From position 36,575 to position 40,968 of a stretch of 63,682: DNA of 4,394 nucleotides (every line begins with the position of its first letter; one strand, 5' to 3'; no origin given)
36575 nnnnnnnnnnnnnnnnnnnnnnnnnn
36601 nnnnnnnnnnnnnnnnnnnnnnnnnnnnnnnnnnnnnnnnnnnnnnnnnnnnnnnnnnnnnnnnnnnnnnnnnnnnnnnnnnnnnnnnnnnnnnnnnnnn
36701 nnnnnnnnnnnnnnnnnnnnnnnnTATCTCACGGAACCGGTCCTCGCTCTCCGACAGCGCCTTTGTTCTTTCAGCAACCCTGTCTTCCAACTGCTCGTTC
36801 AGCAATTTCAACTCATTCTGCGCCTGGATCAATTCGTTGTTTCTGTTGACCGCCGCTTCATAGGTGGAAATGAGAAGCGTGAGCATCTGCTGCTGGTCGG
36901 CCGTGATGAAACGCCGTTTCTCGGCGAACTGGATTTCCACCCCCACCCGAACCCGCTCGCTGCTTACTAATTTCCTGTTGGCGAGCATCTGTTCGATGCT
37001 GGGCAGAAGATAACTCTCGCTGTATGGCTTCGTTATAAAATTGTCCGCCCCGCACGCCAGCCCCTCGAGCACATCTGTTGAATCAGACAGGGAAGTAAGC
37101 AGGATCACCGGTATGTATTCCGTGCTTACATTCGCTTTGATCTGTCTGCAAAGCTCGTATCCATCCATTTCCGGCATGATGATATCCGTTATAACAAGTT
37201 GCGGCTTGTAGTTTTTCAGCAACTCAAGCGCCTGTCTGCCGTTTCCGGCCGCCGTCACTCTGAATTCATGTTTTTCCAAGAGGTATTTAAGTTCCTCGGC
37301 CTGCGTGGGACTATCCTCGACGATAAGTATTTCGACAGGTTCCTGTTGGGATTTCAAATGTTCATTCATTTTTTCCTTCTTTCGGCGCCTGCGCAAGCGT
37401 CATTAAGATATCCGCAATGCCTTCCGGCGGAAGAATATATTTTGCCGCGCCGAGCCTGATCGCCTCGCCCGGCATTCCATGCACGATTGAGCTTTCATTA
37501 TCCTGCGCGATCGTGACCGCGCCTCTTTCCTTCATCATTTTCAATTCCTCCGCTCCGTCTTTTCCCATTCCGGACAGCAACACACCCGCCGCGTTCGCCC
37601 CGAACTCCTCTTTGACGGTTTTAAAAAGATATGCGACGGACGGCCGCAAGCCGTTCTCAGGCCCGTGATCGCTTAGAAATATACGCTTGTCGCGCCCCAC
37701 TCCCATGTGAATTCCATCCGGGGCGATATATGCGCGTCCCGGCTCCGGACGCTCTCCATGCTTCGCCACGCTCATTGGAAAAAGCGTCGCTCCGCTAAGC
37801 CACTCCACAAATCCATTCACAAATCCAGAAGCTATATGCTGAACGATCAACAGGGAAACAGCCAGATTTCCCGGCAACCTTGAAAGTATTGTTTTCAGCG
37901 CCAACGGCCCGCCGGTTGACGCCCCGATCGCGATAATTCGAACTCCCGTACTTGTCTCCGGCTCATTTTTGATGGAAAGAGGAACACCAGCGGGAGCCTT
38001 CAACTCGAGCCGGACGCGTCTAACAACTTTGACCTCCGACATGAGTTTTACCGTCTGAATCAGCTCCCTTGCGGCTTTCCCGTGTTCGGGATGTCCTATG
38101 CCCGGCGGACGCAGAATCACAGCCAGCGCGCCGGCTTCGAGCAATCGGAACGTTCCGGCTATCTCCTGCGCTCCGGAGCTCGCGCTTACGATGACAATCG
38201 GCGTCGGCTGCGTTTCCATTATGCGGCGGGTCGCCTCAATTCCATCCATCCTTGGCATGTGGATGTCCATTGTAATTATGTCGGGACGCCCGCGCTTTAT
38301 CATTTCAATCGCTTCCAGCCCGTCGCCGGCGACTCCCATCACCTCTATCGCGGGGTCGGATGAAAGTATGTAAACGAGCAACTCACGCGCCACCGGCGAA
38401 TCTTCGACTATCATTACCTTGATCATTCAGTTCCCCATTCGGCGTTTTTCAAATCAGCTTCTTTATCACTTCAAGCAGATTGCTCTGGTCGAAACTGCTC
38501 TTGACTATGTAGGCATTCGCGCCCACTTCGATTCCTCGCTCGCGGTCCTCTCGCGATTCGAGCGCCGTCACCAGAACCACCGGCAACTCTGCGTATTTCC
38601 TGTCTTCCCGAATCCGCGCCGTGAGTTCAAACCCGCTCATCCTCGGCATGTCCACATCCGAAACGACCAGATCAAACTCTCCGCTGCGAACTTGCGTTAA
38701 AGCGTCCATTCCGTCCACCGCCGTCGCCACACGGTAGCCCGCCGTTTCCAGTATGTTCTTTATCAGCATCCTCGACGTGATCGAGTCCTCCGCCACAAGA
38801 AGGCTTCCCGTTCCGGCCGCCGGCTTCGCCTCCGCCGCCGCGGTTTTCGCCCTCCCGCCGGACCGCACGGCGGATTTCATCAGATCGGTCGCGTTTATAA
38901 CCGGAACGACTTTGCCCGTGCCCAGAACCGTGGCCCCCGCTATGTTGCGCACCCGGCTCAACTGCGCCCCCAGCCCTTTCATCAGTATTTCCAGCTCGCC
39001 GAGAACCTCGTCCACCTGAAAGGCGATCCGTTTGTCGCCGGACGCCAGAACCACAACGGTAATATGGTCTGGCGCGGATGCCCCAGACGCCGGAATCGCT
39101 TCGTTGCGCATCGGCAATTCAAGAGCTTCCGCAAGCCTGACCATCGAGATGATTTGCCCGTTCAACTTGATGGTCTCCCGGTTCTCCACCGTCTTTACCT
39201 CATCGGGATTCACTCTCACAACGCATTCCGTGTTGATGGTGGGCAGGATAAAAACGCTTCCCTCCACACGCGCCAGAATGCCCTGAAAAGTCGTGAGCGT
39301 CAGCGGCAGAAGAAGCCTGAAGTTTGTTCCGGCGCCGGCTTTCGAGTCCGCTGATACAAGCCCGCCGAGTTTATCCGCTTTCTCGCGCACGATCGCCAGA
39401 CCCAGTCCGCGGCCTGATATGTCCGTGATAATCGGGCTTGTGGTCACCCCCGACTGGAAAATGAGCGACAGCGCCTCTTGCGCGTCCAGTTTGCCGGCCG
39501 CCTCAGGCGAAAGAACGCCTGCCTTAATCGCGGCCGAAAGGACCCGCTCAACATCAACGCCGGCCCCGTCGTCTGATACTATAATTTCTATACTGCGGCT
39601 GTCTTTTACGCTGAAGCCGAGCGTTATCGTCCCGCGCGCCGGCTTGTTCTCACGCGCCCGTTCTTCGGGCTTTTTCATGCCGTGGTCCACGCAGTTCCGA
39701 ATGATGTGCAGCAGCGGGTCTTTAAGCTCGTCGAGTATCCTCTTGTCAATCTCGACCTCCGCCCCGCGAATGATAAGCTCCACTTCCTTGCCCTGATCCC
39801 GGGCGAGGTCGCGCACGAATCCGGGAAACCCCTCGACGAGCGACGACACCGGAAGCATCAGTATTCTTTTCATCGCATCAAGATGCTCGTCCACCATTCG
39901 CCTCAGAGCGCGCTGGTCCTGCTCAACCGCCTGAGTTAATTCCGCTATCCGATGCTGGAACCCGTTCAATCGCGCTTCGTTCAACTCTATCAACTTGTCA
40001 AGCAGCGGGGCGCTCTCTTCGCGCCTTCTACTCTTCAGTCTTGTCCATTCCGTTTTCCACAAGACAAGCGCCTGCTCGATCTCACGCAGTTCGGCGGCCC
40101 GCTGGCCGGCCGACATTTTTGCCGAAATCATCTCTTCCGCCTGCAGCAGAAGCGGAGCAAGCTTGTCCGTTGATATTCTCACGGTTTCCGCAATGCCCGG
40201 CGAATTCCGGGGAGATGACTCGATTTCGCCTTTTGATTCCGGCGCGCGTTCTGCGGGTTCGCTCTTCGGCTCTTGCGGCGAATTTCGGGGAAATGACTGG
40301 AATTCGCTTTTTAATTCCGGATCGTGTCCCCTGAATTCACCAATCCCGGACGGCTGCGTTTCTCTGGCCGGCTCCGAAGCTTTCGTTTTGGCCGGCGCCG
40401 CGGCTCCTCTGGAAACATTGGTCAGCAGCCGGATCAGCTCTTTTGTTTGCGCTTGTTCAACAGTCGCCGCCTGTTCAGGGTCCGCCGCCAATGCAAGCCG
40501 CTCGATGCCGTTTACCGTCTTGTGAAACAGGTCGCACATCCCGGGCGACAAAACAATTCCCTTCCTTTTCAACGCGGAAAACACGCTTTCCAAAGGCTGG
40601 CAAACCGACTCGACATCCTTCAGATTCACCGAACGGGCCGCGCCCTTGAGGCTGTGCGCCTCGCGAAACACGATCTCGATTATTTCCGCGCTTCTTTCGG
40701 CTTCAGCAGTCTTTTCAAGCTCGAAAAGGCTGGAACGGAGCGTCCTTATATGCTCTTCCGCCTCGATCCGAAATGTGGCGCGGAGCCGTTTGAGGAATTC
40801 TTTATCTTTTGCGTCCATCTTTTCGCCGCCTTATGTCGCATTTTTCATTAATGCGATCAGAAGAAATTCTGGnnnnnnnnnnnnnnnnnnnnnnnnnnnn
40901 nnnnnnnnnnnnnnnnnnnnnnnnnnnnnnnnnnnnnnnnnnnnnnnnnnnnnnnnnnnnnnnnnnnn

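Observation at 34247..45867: Wsp/Che3-type chemosensory operon whose output position is a REC-headed hybrid kinase and whose first gene is an HTH-REC regulator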

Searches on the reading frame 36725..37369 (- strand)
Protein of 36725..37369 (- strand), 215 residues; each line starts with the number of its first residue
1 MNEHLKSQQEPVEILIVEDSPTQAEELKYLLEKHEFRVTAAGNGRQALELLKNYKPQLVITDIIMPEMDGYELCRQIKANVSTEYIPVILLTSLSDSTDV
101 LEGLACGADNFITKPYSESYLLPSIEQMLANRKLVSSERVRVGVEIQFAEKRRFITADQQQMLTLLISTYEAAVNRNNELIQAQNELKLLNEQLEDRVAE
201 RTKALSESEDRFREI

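Call 51: search_solved_structures(query=window:36725-37369:-, max_evalue=1e-8, show_alignments=0)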
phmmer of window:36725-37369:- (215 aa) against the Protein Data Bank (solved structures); distinct sequences matched with E-value up to 1e-8: 185 (the best 60 are shown).
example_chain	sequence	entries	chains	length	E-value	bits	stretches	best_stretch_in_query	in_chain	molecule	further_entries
3gt7_A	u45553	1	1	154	3.5e-35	124.6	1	12-149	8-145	Sensor protein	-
9xzo_A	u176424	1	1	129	1e-23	87.2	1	13-131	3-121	De novo protein M1X0B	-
9g85_A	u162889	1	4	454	1.4e-22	83.6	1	13-138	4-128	Response regulator PleD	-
2wb4_A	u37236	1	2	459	1.4e-22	83.5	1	13-138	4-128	DIGUANYLATE CYCLASE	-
9g86_A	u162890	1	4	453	1.5e-22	83.4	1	13-138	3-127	Response regulator PleD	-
1w25_A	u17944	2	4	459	1.6e-22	83.4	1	13-138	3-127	STALKED-CELL DIFFERENTIATION CONTROLLING PROTEIN | RESPONSE REGULATOR PLED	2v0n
12aw_A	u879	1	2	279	4.7e-22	81.8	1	11-150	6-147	HYBRID TWO-COMPONENT SYSTEM PROTEIN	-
2zwm_A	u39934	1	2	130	5.7e-20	75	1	13-130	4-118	Transcriptional regulatory protein yycF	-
3f6p_A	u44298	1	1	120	8.7e-20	74.4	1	13-128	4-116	Transcriptional regulatory protein yycF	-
3nhz_A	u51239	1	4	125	1.9e-19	73.3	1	13-127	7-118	Two component system transcriptional regulator mtrA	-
2gwr_A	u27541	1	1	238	2.2e-19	73.1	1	13-147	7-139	DNA-binding response regulator mtrA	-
3t6k_A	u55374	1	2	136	4.6e-19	72.1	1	10-132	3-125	Response regulator receiver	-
1nxo_A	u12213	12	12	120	1.1e-18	70.8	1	13-129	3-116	DNA-binding response regulator | Response regulator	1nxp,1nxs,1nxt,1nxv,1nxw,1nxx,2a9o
1mvo_A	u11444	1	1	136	1.4e-18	70.5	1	13-130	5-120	PhoP response regulator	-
6eb7_A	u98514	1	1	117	1.6e-18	70.3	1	13-129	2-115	DNA-binding response regulator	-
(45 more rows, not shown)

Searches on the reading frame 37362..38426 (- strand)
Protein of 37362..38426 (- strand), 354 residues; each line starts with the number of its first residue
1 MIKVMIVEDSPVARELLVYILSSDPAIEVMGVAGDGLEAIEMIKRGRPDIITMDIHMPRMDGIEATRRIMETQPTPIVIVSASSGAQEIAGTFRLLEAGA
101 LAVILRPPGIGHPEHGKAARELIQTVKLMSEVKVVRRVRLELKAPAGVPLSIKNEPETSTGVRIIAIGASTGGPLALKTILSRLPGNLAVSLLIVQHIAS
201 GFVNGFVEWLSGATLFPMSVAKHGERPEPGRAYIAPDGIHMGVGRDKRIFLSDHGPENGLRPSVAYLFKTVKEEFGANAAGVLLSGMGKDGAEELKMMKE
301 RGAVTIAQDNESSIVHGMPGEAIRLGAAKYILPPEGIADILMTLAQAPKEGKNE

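Call 3: search_protein_families(library=pfam, proteins=[window:37362-38426:-], max_evalue=0.001)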
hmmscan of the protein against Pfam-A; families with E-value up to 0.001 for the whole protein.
window:37362-38426:- (354 aa): 2 families
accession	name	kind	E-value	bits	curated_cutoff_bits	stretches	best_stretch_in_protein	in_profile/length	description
PF01339.22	CheB_methylest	-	1.2e-55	188.4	24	1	165-340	1-173/174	CheB methylesterase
PF00072.30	Response_reg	-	3e-21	76.1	30.2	1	4-107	1-100/111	Response regulator receiver domain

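Call 38: search_protein_families(library=ncbifam, proteins=[window:37362-38426:-], max_evalue=0.001)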
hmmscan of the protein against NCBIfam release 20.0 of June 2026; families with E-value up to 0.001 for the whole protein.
window:37362-38426:- (354 aa): 74 families (the best 25 are shown)
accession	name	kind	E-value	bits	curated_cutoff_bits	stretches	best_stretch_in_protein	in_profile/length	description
NF009206.0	PRK12555.1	subfamily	1.6e-103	346.3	342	1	2-346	1-337/340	chemotaxis-specific protein-glutamate methyltransferase CheB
NF001965.0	PRK00742.1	subfamily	2.6e-95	319.6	293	1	2-346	4-354/357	chemotaxis-specific protein-glutamate methyltransferase CheB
NF041367.1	CheY_Halo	equivalog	1.1e-18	67.7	200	1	4-107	1-100/114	chemotaxis protein CheY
TIGR02875.1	spore_0_A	equivalog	3.2e-17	62.6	200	1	2-108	3-109/262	sporulation transcription factor Spo0A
NF008677.0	PRK11697.1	equivalog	2.2e-16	59.9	246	1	1-82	1-82/238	two-component system response regulator BtsR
NF007969.0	PRK10693.1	equivalog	3.2e-16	59.3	329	1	3-107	9-109/337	two-component system response regulator RssB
NF041733.1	resp_reg_CseB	equivalog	5.5e-15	55.4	350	1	3-107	2-101/228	two-component system response regulator CseB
NF007935.0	PRK10651.1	equivalog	5.6e-14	51.8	250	1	3-94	8-100/216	two-component system response regulator NarL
NF052445.1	RespRegMctR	equivalog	8.2e-14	51.5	300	1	2-80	2-80/205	two-component system response regulator MctR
NF007708.0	PRK10403.1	equivalog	7.5e-13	48.4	343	1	3-107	8-110/215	nitrate/nitrite response regulator protein NarP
NF045505.1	RR_RssB_Pseudo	equivalog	8.3e-13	48.1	700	1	2-99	6-102/394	two-component system response regulator RssB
NF008469.0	PRK11361.1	equivalog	1.3e-12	47.1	714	1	3-107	6-106/461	acetoacetate metabolism transcriptional regulator AtoC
NF040689.1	MtrAB_MtrA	equivalog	2.5e-12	46.6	300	1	4-107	1-99/219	MtrAB system response regulator MtrA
NF007018.1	PRK09483.1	equivalog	2.6e-12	46.9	280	1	1-83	1-83/217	UvrY/SirA/GacA family response regulator transcription factor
NF008318.0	PRK11107.1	equivalog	5.9e-12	44.5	890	1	2-88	668-755/920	two-component sensor histidine kinase BarA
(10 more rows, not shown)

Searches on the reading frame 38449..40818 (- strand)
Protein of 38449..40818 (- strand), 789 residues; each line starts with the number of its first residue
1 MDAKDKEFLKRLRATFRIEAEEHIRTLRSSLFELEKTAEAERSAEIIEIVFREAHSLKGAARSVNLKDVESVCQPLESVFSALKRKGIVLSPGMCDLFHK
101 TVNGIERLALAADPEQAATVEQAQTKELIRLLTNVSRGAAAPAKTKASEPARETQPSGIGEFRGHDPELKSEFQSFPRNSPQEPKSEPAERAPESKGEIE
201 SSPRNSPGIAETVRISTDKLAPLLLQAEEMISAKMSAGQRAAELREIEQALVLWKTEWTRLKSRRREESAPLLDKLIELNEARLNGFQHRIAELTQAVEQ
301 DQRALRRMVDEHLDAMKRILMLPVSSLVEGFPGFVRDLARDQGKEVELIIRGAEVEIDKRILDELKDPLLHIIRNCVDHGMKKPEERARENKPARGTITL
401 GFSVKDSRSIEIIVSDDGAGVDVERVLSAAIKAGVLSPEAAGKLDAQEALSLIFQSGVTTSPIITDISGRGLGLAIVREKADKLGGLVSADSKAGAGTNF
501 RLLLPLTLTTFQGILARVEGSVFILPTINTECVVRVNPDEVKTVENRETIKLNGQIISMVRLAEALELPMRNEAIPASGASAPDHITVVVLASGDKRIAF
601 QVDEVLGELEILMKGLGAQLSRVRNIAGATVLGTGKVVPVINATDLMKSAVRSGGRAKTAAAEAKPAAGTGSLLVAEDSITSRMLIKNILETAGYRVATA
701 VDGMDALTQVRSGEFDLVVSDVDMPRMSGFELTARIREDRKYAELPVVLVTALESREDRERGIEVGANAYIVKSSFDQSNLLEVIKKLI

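Call 3: search_protein_families(library=pfam, proteins=[window:38449-40818:-], max_evalue=0.001)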
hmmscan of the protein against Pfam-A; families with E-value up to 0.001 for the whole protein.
window:38449-40818:- (789 aa): 4 families
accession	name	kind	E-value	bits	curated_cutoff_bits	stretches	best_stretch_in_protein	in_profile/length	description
PF00072.30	Response_reg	-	3.9e-26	91.8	30.2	1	674-785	2-110/111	Response regulator receiver domain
PF01584.24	CheW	-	2.9e-18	66.3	23.5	1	512-649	1-136/138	CheW-like domain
PF02518.31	HATPase_c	-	1.7e-14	54.6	26.4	1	367-507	4-110/111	Histidine kinase-, DNA gyrase B-, and HSP90-like ATPase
PF01627.28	Hpt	-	8.3e-13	48.8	24.6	1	12-103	2-79/84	Hpt domain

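Call 9: find_related_loci(query=window:38449-40818:-, collection=genome_contigs, flank=10000)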
Query window:38449-40818:- (789 aa) in genome_contigs; peptide patterns used: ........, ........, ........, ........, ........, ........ (x = any residue, [..] = any of these).
600 stretches matched a pattern (row limit reached: there are more); 555 encode a relative of the query (tblastn E <= 1e-3); the best 80 are kept; 80 distinct loci.
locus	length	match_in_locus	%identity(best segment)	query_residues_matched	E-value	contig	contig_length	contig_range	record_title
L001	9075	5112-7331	59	1-789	0e+0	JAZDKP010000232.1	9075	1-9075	MAG: Fibrobacterota bacterium isolate MEGAHIT-group-0.541 k141_15634932, whole genome shotgun sequence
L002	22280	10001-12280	59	1-789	0e+0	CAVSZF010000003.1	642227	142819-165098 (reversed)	MAG: uncultured Spirochaetota bacterium isolate MFD04716.bin.1.88 genome assembly, contig: contig_36463, whole genome sh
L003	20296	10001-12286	57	1-789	0e+0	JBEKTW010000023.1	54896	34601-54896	MAG: Bacteroidota bacterium isolate SPRUCE 567 SPRUCE_567_23, whole genome shotgun sequence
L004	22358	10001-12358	55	1-789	0e+0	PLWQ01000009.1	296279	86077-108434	MAG: Fibrobacteres bacterium isolate fen_1185 73.20120800_E1D.40_contig_205, whole genome shotgun sequence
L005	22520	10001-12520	56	1-789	0e+0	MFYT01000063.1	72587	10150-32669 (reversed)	MAG: Candidatus Raymondbacteria bacterium RIFOXYA2_FULL_49_16 rifoxya2_full_scaffold_348, whole genome shotgun sequence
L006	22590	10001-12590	56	1-789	0e+0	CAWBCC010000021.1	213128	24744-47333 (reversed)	MAG: uncultured bacterium isolate MFD04752.bin.1.3 genome assembly, contig: contig_4067, whole genome shotgun sequence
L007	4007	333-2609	51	1-789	0e+0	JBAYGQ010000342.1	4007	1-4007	MAG: Bacteroidota bacterium isolate SO_2016_GW1_129 scaffold44392_OW334_2016, whole genome shotgun sequence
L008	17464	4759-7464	53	1-789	0e+0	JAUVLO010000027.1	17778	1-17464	MAG: Methanosarcinales archaeon isolate CSMAG_508 CSMAG_508_k141_331518_length_17778_cov_60.0000, whole genome shotgun s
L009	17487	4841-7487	52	1-789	0e+0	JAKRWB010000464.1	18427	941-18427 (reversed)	MAG: ANME-2 cluster archaeon isolate MAG_011 MAG_011_Methanosarcinales_contig_3790126, whole genome shotgun sequence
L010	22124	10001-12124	54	1-780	0e+0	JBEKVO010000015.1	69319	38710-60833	MAG: Rectinemataceae bacterium isolate SPRUCE 606 SPRUCE_606_15, whole genome shotgun sequence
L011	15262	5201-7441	51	1-789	0e+0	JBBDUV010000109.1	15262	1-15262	MAG: Bacteroidales bacterium isolate LejiaC_44_15 Lejia_C_9009_length_15262_cov_9, whole genome shotgun sequence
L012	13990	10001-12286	51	1-789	0e+0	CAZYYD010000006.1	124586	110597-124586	MAG TPA_asm: uncultured Ignavibacteriaceae bacterium isolate SRP178699_co1_24 genome assembly, contig: NODE_68_length_12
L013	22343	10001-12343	53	1-789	0e+0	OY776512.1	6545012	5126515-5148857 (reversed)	MAG: Desulfarculaceae bacterium isolate e2237022-3439-453f-a1e0-3d3180ebaa11 genome assembly, chromosome: 1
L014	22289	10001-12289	52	1-789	0e+0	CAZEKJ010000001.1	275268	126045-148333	MAG TPA_asm: uncultured Porphyromonadaceae bacterium isolate binchicken_co266_44 genome assembly, contig: NODE_64_length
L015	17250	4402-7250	51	1-789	0e+0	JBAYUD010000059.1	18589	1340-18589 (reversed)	MAG: Desulfurivibrionaceae bacterium isolate SO_2016_LW3_26 scaffold04248_LW162_2016, whole genome shotgun sequence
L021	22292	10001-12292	49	1-789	0e+0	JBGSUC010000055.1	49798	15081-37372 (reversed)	MAG: Prolixibacteraceae bacterium isolate JTS-AC423 k141_3029993, whole genome shotgun sequence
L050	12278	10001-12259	49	1-789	0e+0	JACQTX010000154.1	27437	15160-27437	MAG: Chloroflexi bacterium isolate NC_groundwater_1422_Ag_S-0.65um_57_27 S_p65_S5_coassembly_k141_3351211, whole genome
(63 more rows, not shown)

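Call 38: search_protein_families(library=ncbifam, proteins=[window:38449-40818:-], max_evalue=0.001)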
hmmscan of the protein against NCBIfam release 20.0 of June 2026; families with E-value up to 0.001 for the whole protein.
window:38449-40818:- (789 aa): 102 families (the best 25 are shown)
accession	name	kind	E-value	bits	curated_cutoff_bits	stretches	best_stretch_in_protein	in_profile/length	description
NF041336.1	CheA_Halo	equivalog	1.6e-85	288.1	950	2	314-643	346-663/666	chemotaxis protein CheA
NF007835.0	PRK10547.1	equivalog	9.9e-64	216.1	793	1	292-647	317-657/670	chemotaxis protein CheA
NF008099.0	PRK10841.1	equivalog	1.7e-24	85.6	920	1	647-773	801-925/949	two-component system sensor histidine kinase RcsC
NF007135.0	PRK09581.1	equivalog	2.3e-22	79.4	474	1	672-787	4-118/457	PleD family two-component system response regulator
NF007420.1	PRK09959.1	equivalog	6.1e-22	77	1995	1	671-773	959-1059/1197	acid-sensing system histidine kinase EvgS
NF011874.0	PRK15347.1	equivalog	1.8e-21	75.9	852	2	673-773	693-795/921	two component system sensor kinase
NF007901.0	PRK10610.1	equivalog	1.2e-20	74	189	1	673-787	8-122/129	chemotaxis response regulator CheY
NF045944.1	ResRegRpaBCyano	equivalog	3.4e-20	72.4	330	1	674-780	1-103/229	response regulator transcription factor RpaB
NF008302.0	PRK11091.1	equivalog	6.2e-20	71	838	1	670-788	525-642/779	aerobic respiration two-component sensor histidine kinase ArcB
NF008318.0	PRK11107.1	equivalog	3.5e-19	68.4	890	1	466-787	478-783/920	two-component sensor histidine kinase BarA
TIGR02154.1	PhoB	equivalog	4.6e-19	68.6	296.2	1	672-786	4-117/226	phosphate regulon transcriptional regulator PhoB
NF038297.2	hybrid_HK_HrmK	equivalog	6.2e-19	68.1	725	1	667-787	487-606/607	hybrid histidine kinase/response regulator HrmK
NF041947.1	LuxQ_Vibrio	equivalog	6.6e-19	67.3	1200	2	672-774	724-825/843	quorum-sensing autoinducer 2 sensor kinase/phosphatase LuxQ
NF053854.1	RespRegPhoBBctds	equivalog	2.9e-18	66.1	270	1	673-774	1-101/225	two-component system response regulator PhoB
NF041733.1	resp_reg_CseB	equivalog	7.9e-18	64.7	350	1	673-786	3-112/228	two-component system response regulator CseB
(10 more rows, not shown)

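Call 66: search_protein_families(library=pfam, proteins=[L005:4741-5859:+, L004:4507-5655:+, L050:5023-5223:+, L001:588-953:+, L021:5452-5847:+], max_evalue=0.001)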
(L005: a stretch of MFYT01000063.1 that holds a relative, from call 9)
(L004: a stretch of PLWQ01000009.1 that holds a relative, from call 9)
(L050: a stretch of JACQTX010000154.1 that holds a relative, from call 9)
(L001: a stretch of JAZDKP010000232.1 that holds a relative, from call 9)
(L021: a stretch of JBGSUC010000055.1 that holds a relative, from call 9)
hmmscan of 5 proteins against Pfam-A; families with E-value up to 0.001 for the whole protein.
L005:4741-5859:+ (372 aa): 3 families
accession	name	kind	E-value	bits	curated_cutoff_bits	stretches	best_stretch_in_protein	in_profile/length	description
PF13487.12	HD_5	-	1e-27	97.4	27.2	1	179-342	10-170/170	HD domain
PF00072.30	Response_reg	-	2.5e-26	92.4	30.2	1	15-123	2-110/111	Response regulator receiver domain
PF01966.28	HD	-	1.5e-15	58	22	1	184-306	2-115/116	HD domain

L004:4507-5655:+ (382 aa): 3 families
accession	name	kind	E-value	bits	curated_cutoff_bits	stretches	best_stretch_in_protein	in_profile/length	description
PF00072.30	Response_reg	-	1.9e-27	96.1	30.2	1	26-135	1-110/111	Response regulator receiver domain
PF13487.12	HD_5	-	1.1e-25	90.8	27.2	1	191-353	10-169/170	HD domain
PF01966.28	HD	-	9.1e-14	52.2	22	1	196-318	2-115/116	HD domain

L050:5023-5223:+ (66 aa): 3 families
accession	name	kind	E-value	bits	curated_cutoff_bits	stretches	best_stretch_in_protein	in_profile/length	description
PF12728.13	HTH_17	-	5.2e-20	71.9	27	1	11-60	1-50/51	Helix-turn-helix domain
PF13384.12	HTH_23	-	4.1e-05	23.7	24.6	0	11-33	17-39/50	Homeodomain-like domain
PF13309.12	HTH_22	-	0.00053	20.4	29.6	0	13-32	43-62/63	HTH domain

L001:588-953:+ (121 aa): 2 families
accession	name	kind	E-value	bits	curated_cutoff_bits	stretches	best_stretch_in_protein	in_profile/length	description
PF00072.30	Response_reg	-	2e-21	76.7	30.2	1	6-116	2-110/111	Response regulator receiver domain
PF23198.2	PDE8A_N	-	7.2e-06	26.4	29.6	1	24-105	32-114/147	PDE8A-like, N-terminal domain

L021:5452-5847:+ (131 aa): 1 family
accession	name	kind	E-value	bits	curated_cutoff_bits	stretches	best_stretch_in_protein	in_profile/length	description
PF00072.30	Response_reg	-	1.7e-24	86.6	30.2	1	10-121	1-110/111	Response regulator receiver domain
